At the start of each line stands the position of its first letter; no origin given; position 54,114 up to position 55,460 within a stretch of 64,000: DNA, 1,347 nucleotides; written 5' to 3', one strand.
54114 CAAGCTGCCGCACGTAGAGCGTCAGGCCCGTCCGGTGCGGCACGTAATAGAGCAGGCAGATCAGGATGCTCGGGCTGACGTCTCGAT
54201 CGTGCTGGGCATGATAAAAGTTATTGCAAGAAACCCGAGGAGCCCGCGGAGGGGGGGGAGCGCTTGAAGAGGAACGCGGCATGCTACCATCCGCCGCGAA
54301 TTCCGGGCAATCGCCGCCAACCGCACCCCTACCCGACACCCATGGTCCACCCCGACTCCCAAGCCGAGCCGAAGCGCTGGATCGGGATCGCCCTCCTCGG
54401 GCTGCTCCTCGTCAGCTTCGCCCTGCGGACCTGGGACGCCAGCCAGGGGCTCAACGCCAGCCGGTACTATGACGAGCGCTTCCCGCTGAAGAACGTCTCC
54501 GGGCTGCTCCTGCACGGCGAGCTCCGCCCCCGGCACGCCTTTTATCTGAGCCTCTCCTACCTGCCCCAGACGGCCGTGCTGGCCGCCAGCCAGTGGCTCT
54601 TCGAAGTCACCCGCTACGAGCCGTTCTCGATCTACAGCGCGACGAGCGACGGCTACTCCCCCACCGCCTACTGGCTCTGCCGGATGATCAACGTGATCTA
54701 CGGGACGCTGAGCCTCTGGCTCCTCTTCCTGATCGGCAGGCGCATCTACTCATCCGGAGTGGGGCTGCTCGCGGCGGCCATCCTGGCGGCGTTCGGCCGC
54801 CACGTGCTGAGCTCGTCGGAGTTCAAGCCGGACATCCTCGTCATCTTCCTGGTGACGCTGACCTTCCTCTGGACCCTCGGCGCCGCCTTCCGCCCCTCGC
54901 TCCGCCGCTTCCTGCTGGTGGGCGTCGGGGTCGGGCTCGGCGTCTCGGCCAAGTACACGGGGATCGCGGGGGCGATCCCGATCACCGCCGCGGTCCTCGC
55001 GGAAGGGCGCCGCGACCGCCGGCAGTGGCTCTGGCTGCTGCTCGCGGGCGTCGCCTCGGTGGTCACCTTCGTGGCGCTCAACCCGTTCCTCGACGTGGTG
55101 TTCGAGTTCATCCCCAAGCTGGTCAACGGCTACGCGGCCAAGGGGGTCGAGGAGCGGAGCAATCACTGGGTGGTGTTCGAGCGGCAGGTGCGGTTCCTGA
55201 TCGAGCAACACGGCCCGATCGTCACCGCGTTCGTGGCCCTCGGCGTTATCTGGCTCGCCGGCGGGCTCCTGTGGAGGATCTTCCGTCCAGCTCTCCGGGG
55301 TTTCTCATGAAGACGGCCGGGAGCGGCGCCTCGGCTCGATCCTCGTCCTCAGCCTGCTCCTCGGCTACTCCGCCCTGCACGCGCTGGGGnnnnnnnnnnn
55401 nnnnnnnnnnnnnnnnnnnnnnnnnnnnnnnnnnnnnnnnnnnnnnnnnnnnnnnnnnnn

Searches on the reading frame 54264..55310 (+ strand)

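Call 37: search_protein_families(library=pfam, proteins=[window:54264-55310:+], max_evalue=0.001)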
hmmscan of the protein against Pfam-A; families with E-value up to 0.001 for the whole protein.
window:54264-55310:+ (348 aa): 2 families
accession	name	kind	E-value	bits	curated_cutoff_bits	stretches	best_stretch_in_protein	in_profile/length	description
PF13231.12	PMT_2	-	1.4e-14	55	26.1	1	137-267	22-154/160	Dolichyl-phosphate-mannose-protein mannosyltransferase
PF02366.24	PMT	-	2.6e-06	27.6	22.7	1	105-236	52-188/245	Dolichyl-phosphate-mannose-protein mannosyltransferase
